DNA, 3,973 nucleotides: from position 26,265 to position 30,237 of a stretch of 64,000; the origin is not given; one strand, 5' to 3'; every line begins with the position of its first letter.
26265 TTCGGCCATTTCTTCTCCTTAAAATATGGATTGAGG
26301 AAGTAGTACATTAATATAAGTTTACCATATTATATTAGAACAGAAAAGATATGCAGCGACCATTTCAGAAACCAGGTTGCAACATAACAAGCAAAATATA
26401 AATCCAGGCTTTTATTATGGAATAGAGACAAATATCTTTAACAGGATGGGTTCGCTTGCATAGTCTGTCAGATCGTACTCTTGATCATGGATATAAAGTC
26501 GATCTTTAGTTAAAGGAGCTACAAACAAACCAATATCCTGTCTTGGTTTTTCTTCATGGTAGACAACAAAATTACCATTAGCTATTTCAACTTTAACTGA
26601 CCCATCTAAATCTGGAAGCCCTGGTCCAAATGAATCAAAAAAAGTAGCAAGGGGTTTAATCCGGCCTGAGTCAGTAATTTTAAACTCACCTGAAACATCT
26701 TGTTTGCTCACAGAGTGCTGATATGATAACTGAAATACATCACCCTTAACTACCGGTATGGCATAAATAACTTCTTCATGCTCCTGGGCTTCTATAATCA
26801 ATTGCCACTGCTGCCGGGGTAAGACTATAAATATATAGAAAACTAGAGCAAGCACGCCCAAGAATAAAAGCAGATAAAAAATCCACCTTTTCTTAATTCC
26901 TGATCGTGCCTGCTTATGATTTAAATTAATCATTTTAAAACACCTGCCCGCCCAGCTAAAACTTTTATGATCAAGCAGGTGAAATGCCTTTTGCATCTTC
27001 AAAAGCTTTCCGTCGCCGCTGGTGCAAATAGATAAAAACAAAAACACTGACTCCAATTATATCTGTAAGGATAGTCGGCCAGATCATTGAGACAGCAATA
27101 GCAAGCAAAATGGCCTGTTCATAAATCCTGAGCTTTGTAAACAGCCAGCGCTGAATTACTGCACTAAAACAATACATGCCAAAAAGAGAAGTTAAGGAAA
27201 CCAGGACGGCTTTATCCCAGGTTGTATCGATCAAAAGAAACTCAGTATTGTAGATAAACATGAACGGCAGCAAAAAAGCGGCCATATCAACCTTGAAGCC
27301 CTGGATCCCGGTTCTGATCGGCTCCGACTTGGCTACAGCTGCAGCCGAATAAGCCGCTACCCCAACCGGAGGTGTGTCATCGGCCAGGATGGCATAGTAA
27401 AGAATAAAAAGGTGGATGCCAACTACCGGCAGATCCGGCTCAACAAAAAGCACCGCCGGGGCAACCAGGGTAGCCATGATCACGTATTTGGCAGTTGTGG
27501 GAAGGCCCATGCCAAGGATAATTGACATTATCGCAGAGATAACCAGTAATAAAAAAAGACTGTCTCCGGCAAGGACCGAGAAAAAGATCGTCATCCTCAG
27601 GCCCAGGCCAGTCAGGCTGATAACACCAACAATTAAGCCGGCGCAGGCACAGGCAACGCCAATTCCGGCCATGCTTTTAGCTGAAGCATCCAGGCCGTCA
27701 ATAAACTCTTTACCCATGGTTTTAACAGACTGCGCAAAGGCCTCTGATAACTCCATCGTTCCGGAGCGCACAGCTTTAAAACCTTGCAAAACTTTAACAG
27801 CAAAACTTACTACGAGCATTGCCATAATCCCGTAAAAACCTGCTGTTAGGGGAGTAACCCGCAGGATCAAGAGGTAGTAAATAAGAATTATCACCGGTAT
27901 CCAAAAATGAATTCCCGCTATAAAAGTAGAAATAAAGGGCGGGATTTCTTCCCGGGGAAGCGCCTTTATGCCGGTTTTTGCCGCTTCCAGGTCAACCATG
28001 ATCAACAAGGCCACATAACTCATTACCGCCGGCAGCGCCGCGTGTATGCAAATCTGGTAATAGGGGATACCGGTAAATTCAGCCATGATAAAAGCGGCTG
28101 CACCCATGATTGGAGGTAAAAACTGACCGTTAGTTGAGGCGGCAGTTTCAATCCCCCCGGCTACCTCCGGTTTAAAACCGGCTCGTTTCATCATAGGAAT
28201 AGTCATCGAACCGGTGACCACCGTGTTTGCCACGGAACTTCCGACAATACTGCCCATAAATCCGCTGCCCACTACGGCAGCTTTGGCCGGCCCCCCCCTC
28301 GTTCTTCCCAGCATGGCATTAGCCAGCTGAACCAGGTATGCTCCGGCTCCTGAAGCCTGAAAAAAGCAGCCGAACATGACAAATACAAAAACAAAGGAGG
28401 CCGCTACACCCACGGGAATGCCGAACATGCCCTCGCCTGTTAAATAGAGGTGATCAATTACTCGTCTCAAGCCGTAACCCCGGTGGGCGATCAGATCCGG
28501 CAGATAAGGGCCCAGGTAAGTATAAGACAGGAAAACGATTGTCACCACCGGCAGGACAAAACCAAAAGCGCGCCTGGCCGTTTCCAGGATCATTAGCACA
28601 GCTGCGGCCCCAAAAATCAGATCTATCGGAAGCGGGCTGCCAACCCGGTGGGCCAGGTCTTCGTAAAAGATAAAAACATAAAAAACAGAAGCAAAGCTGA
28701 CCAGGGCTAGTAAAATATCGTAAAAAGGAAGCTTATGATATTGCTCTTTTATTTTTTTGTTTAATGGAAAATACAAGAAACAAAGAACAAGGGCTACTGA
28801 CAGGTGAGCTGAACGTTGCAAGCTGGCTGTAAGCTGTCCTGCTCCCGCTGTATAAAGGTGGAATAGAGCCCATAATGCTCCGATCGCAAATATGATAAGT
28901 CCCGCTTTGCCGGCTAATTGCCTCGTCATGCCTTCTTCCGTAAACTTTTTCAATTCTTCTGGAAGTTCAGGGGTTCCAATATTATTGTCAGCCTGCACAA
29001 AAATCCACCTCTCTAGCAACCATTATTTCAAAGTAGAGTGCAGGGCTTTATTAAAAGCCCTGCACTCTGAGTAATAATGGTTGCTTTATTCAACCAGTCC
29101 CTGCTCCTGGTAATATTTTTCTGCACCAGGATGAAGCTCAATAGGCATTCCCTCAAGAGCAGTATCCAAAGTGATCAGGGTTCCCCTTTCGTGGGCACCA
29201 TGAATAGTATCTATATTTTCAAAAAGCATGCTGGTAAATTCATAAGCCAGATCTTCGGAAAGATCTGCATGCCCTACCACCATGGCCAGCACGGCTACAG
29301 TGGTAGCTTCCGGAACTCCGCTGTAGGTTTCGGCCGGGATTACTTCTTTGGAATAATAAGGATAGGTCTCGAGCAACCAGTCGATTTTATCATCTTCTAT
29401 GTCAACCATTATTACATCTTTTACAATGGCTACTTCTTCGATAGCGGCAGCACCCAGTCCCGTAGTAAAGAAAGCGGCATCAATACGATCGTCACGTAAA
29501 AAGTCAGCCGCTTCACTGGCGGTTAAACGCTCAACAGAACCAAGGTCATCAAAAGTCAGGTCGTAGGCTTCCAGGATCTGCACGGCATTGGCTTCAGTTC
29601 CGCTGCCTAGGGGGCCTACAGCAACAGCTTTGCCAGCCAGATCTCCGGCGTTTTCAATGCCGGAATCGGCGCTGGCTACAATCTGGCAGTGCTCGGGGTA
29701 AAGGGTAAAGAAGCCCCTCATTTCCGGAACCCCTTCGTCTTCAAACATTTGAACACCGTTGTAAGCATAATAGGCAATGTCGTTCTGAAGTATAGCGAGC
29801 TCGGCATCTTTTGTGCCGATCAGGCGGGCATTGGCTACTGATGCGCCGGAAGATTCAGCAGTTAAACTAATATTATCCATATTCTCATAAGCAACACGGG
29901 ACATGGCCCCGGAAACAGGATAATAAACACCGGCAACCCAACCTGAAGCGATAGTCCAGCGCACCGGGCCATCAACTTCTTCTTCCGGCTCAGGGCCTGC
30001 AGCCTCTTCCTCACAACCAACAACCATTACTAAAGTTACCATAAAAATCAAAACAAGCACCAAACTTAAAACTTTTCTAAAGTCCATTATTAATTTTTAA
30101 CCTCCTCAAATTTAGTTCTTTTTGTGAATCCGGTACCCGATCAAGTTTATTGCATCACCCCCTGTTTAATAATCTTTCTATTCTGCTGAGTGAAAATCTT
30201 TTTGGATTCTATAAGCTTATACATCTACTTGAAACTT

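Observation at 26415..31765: gyrB and gyrA are split by a ~5.5-kb cargo: a class-III aminotransferase plus a TAXI-TRAP transporter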

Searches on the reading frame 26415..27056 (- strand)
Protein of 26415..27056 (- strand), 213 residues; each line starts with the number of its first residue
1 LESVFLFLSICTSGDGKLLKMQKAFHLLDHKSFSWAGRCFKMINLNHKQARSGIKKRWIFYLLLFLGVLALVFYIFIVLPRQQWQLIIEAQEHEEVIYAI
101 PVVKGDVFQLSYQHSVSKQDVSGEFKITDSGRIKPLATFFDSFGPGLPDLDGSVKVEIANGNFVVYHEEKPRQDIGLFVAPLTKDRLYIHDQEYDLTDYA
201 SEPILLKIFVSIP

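Call 3: search_protein_families(library=pfam, proteins=[window:26415-27056:-])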
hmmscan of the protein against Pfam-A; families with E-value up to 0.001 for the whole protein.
window:26415-27056:- (213 aa): 1 family
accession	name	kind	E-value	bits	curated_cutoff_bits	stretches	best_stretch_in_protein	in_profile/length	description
PF08905.16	DUF1850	-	5.5e-13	49.5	27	1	108-196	1-87/87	Domain of unknown function (DUF1850)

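Call 4: search_protein_families(library=ncbifam, proteins=[window:26415-27056:-])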
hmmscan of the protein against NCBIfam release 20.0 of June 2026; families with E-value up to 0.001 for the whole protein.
window:26415-27056:- (213 aa): 0 families

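Call 74: find_homologous_proteins(query=window:26418-26933:-, max_evalue=0.00001)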
Query seq(172 aa) (172 aa): 3 proteins with E <= 0.00001 among 64 candidates.
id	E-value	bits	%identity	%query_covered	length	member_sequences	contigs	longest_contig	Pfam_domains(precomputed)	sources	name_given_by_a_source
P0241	3.4e-109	380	100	100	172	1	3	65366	PF08905.17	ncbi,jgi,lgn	-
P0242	5.5e-92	324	87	100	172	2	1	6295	PF08905.17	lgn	-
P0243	4.2e-55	204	54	99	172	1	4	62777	PF08905.17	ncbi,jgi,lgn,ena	-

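Call 78: search_solved_structures(query=P0241, max_evalue=10)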
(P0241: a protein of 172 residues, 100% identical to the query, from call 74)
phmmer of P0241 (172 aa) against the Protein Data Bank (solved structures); distinct sequences matched with E-value up to 10: 0.

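Call 81: predict_structure(alignment_id=A5)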
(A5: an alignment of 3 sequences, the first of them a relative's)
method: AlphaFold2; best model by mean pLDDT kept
length: 172 residues; sequences in the alignment: 3
mean_pLDDT: 62.8   pTM: 0.51
mean pLDDT of the five models: 62.8, 50.6, 49.7, 40.8, 40.1
residues with pLDDT >= 90: 8; 70-90: 62; 50-70: 55; < 50: 47
segments of 3 or more residues with pLDDT < 50: 1-10, 97-130, 140-142
pLDDT, mean of each block of 10 residues (from residue 1): 46 75 91 74 76 74 79 60 74 57 33 32 41 53 62 68 70 67
secondary structure, 60 per line:
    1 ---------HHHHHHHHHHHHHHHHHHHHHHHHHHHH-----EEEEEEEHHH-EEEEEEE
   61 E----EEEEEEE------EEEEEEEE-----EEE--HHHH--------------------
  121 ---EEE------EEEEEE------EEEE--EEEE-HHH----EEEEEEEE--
elements in order: H10-37 E43-49 E54-61 E66-72 E79-86 E92-94 H97-100 E124-126 E133-138 E145-148 E151-154 E163-170

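Call 83: fold_search(model_id=the predicted structure, library=pdb)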
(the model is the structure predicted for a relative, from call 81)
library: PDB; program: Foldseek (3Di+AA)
matches with E <= 10: 587; with E <= 0.001: 0
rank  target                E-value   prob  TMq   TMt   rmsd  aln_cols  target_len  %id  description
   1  6e7o_B                4.0e-02  0.18  0.18  0.19  14.6       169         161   14  Crystal structure of deglycosylated human EPDR1 (released 2019-01-23)
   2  6jla_D                1.4e-01  0.08  0.17  0.16  16.4       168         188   10  Crystal structure of a mouse ependymin related protein (released 2020-03-04)
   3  7bqz_A                2.3e-01  0.06  0.13  0.11  17.6       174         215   10  Crystal Structure of Spindlin1 bound to H3(K4me3-K9me3) peptide (released 2020-10-14)
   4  8t5j                  2.4e-01  0.11  0.19  0.20  13.7       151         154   12  Crystal structure of outer membrane lipoprotein carrier protein (LolA) from Francisella philomiragia (released 2023-06-28)
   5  7bu9_C                2.4e-01  0.04  0.11  0.10  18.2       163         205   12  Crystal Structure of Spindlin1-H3(K4me3-K9me2) complex (released 2020-10-14)
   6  6e7o_C                2.8e-01  0.07  0.16  0.17  15.3       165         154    9  Crystal structure of deglycosylated human EPDR1 (released 2019-01-23)
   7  7bu9_G                3.0e-01  0.05  0.13  0.11  19.7       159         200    9  Crystal Structure of Spindlin1-H3(K4me3-K9me2) complex (released 2020-10-14)
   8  2uvm                  3.2e-01  0.15  0.15  0.20  14.1       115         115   12  Structure of PKBalpha PH domain in complex with a novel inositol headgroup surrogate, benzene 1,2,3,4-tetrakisphosphate (released 2007-04-17)
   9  4kt5_B                3.2e-01  0.07  0.14  0.18  13.7       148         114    7  Structure of GrlR-GrlA complex (released 2013-10-09)
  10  2j0m_A                3.4e-01  0.16  0.16  0.10  14.3       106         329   14  Crystal structure a two-chain complex between the FERM and kinase domains of focal adhesion kinase. (released 2007-07-03)
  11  6jla_A                3.5e-01  0.05  0.14  0.15  16.4       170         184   10  Crystal structure of a mouse ependymin related protein (released 2020-03-04)
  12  8v1k_A                3.5e-01  0.05  0.15  0.14  11.8       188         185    7  Crystal structure of outer membrane lipoprotein carrier protein (LolA) from Francisella tularensis (released 2023-11-29)
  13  1unp                  3.7e-01  0.14  0.16  0.21  13.6        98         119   13  Crystal structure of the pleckstrin homology domain of PKB alpha (released 2004-09-16)
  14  1fhw_A                3.7e-01  0.14  0.16  0.21  13.6       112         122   14  Structure of the pleckstrin homology domain from GRP1 in complex with inositol(1,3,4,5,6)pentakisphosphate (released 2000-08-23)
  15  5gkj_A                3.7e-01  0.07  0.12  0.11  16.1       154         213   11  Structure of EndoMS in apo form (released 2016-11-02)
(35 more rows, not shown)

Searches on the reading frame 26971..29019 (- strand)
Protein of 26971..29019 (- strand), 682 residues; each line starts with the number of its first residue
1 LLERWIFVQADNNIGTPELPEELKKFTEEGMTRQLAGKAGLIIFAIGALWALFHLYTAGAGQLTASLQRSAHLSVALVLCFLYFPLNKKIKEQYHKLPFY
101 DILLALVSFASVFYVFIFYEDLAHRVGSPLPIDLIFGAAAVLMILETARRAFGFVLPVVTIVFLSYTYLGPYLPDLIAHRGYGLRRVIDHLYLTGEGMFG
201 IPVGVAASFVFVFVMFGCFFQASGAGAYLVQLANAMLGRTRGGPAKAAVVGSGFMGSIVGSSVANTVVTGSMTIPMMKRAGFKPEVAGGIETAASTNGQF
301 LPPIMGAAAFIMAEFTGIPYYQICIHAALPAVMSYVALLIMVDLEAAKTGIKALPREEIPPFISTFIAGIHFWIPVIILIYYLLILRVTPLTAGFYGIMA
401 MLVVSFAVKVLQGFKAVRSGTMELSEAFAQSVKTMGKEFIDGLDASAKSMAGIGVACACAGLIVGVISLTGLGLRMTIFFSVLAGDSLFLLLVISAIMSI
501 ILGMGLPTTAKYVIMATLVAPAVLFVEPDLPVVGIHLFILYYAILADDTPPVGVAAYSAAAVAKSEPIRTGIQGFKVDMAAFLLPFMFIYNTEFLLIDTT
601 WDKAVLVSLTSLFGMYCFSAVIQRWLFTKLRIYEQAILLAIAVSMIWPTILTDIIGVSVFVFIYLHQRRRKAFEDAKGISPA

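Call 3: search_protein_families(library=pfam, proteins=[window:26971-29019:-])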
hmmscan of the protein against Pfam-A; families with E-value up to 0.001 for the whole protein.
window:26971-29019:- (682 aa): 2 families
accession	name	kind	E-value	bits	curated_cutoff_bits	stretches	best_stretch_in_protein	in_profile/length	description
PF06808.19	DctM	-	1.2e-75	255.3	23.8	1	141-597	3-407/413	Tripartite ATP-independent periplasmic transporter, DctM component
PF11874.13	DUF3394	-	6.1e-09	36.2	28.2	1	604-655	1-52/181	Domain of unknown function (DUF3394)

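Call 4: search_protein_families(library=ncbifam, proteins=[window:26971-29019:-])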
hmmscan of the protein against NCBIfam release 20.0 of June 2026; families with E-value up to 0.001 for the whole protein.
window:26971-29019:- (682 aa): 3 families
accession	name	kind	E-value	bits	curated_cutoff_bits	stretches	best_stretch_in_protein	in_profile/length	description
TIGR02123.1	TRAP_fused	subfamily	2.2e-199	664.1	320.65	1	41-671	3-612/615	TRAP transporter fused permease subunit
TIGR00786.1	dctM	subfamily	8.3e-18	64.3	268.45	1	212-569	45-377/405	TRAP transporter large permease subunit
NF011634.1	PRK15060.1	equivalog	7.2e-06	25.3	800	1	211-590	60-414/425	2,3-diketo-L-gulonate TRAP transporter large permease YiaN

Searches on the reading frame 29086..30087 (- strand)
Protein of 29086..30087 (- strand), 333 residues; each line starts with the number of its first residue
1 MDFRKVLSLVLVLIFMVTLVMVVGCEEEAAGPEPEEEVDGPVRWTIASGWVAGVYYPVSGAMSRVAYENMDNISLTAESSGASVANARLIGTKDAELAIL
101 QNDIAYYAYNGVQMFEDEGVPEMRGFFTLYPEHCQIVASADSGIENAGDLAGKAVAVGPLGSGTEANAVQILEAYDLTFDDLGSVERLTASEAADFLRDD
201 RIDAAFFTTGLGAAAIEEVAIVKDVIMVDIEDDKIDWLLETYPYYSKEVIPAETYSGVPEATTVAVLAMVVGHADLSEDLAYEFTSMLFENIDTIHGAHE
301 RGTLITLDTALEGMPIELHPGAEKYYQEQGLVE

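Call 3: search_protein_families(library=pfam, proteins=[window:29086-30087:-])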
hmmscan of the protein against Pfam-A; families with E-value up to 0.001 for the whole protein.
window:29086-30087:- (333 aa): 2 families
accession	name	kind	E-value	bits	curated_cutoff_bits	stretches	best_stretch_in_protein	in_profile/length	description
PF16868.10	NMT1_3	-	6.5e-82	275.8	27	1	46-330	1-289/289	NMT1-like family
PF09084.16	NMT1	-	2.7e-06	27.9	20.5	1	101-214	42-154/216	NMT1/THI5 like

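Call 4: search_protein_families(library=ncbifam, proteins=[window:29086-30087:-])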
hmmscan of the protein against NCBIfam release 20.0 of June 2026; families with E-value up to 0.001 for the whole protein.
window:29086-30087:- (333 aa): 2 families
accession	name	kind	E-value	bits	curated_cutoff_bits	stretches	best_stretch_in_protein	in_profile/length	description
TIGR02122.1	TRAP_TAXI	subfamily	1.5e-99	332.9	84.35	1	8-330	6-320/320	TAXI family TRAP transporter solute-binding subunit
TIGR01728.1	SsuA_fam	subfamily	8.8e-05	21.9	163.5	1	131-219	82-168/290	aliphatic sulfonate ABC transporter substrate-binding protein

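Call 18: search_solved_structures(query=window:29086-30087:-, max_evalue=0.001, show_alignments=3)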
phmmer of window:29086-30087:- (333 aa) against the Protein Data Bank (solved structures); distinct sequences matched with E-value up to 0.001: 7.
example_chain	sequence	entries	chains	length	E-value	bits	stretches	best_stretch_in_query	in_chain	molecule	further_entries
8u79_A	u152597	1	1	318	2.7e-70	240.5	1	43-332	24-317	Immunogenic protein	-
1us4_A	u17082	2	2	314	5.5e-70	239.5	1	45-332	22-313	PUTATIVE GLUR0 LIGAND BINDING CORE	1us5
8s4j_A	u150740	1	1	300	6.1e-49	170.3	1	45-332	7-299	TAXI family TRAP transporter solute-binding subunit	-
9ibo_A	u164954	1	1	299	6.1e-49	170.3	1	45-332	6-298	TAXI family TRAP transporter solute-binding subunit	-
9oz4_A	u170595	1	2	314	1.6e-41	145.9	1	45-333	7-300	TRAP transporter solute receptor, TAXI family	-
4ddd_A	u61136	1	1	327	8.4e-39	137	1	45-332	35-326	Immunogenic protein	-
9ibp_A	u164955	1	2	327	7.7e-29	104.3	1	45-331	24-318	Immunogenic protein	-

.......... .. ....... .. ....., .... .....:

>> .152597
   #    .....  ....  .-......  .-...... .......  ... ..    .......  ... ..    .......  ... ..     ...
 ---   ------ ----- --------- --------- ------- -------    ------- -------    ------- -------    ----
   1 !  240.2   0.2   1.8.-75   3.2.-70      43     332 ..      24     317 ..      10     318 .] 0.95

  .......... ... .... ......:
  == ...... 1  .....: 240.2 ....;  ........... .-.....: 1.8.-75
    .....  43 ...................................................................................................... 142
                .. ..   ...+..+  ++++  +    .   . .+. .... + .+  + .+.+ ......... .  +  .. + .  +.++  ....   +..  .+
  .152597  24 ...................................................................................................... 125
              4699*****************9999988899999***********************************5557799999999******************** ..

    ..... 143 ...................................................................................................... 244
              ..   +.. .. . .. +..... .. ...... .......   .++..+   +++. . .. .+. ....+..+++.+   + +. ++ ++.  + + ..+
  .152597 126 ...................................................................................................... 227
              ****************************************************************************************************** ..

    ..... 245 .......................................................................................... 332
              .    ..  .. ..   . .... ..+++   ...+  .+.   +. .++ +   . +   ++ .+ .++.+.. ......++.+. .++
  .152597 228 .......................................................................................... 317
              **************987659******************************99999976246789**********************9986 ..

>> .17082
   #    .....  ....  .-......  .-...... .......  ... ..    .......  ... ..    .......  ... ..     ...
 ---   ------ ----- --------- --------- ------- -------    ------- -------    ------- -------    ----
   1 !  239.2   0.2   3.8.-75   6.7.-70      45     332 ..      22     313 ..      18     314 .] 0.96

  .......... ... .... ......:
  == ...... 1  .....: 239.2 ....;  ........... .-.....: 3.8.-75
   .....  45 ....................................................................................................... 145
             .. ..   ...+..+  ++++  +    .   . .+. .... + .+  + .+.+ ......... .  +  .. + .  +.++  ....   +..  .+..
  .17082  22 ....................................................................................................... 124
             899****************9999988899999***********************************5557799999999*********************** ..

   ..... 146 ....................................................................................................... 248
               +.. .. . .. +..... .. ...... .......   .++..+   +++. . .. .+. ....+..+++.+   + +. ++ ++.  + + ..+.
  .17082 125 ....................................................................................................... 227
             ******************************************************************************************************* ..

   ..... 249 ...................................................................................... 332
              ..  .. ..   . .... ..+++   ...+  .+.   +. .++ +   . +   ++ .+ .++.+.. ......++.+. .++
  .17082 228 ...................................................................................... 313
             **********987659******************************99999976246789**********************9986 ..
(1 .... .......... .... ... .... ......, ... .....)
